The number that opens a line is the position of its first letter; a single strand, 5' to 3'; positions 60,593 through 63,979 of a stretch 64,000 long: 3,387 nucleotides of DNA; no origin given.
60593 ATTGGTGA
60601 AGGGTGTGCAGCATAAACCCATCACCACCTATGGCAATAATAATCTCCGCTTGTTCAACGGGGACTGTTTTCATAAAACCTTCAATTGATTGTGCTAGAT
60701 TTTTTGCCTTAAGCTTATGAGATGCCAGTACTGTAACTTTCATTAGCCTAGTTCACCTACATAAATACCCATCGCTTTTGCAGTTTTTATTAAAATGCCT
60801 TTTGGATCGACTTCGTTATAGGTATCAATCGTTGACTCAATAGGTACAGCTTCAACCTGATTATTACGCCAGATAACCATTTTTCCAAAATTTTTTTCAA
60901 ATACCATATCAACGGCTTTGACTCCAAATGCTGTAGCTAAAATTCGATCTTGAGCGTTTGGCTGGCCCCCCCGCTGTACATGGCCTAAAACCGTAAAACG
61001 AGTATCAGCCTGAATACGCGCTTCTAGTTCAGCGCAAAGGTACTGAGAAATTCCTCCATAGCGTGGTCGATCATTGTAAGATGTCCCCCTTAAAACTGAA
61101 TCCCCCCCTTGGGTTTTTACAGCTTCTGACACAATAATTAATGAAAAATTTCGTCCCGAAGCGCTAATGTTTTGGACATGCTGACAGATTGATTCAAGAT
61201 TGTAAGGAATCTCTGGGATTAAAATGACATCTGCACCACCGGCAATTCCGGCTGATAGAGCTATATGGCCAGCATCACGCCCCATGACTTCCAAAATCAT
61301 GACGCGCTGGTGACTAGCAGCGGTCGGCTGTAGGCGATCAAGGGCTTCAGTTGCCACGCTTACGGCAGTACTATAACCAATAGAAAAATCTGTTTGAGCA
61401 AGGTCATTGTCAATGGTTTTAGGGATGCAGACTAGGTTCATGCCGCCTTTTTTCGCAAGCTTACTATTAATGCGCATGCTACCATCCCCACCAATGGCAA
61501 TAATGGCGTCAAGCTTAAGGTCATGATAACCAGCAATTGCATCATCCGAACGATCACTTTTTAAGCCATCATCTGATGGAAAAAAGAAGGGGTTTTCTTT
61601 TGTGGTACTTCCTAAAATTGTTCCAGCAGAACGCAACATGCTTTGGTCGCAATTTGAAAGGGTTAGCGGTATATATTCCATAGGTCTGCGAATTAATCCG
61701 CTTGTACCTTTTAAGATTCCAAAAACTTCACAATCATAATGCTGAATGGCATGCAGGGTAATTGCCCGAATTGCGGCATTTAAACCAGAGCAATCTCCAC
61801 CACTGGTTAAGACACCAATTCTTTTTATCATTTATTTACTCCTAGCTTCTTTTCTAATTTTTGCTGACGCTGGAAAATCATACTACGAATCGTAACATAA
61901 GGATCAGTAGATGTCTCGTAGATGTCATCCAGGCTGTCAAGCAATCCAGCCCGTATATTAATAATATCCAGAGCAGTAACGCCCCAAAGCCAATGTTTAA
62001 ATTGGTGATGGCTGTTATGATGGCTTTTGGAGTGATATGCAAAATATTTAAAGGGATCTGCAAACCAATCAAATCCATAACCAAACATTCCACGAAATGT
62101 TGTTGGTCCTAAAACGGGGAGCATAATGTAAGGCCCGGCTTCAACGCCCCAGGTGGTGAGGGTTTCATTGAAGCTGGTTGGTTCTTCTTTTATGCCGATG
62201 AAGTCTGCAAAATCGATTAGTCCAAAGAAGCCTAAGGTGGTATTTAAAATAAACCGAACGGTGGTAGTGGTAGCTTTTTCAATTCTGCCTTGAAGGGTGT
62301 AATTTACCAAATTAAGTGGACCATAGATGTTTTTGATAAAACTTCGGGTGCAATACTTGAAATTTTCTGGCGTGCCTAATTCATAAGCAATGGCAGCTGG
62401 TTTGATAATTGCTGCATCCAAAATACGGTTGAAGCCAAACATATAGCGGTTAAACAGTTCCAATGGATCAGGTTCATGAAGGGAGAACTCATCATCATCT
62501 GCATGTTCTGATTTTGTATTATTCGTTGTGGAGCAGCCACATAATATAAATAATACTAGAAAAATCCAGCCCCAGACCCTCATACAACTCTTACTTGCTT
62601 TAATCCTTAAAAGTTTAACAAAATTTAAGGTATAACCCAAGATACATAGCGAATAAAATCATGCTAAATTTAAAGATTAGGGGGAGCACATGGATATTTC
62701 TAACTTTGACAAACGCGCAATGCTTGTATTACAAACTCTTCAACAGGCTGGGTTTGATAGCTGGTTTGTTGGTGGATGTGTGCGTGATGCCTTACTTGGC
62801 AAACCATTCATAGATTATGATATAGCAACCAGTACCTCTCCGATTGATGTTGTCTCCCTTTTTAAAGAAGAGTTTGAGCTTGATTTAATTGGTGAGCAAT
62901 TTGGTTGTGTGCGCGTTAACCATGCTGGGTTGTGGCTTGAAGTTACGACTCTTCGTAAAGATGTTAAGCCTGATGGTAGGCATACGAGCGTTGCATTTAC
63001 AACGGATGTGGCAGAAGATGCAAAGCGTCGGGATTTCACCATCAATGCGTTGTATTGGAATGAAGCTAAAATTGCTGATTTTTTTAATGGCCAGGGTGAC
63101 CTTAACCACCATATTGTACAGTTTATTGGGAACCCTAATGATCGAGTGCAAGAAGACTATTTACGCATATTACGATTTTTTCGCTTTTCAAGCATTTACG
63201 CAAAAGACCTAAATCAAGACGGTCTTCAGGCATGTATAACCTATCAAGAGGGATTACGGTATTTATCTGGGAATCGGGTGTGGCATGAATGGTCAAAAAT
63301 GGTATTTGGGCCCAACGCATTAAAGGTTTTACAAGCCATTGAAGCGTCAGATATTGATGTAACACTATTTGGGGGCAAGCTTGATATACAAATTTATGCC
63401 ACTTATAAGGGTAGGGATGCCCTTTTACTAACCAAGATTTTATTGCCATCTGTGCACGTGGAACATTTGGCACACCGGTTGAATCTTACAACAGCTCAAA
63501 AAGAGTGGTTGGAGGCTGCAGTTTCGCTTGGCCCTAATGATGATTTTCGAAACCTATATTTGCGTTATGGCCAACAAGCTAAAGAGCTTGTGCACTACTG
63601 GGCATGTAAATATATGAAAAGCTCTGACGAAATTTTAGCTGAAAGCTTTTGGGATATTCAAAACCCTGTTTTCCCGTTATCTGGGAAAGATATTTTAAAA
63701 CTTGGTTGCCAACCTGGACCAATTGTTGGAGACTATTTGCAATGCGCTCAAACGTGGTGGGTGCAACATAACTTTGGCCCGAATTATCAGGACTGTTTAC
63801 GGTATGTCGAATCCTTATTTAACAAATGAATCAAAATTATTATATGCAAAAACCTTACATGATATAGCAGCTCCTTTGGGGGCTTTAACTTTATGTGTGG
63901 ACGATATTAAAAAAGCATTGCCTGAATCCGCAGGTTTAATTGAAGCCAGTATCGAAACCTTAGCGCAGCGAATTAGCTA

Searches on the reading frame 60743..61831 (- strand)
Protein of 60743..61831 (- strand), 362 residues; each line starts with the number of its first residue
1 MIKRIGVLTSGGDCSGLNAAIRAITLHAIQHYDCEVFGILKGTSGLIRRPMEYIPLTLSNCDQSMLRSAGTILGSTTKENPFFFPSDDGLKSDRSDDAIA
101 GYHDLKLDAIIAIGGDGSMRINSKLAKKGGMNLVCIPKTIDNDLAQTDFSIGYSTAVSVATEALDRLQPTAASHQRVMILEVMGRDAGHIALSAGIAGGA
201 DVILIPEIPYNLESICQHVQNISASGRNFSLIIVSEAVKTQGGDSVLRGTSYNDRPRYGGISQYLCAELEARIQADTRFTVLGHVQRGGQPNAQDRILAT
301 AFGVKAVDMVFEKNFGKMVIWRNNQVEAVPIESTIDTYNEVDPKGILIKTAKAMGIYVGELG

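Call 42: search_protein_families(library=pfam, proteins=[window:60743-61831:-], max_evalue=0.00001)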
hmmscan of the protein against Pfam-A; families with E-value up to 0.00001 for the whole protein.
window:60743-61831:- (362 aa): 1 family
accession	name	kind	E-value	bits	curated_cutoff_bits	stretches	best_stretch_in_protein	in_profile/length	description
PF00365.25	PFK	-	1.9e-98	329.7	30.9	1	4-310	1-277/277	Phosphofructokinase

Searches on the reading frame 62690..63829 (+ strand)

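Call 42: search_protein_families(library=pfam, proteins=[window:62690-63829:+], max_evalue=0.00001)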
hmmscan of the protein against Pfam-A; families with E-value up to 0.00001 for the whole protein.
window:62690-63829:+ (379 aa): 1 family
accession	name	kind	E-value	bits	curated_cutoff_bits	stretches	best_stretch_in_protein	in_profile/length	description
PF01743.26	PolyA_pol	-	3e-28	99.1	23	1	25-143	2-125/126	Poly A polymerase head domain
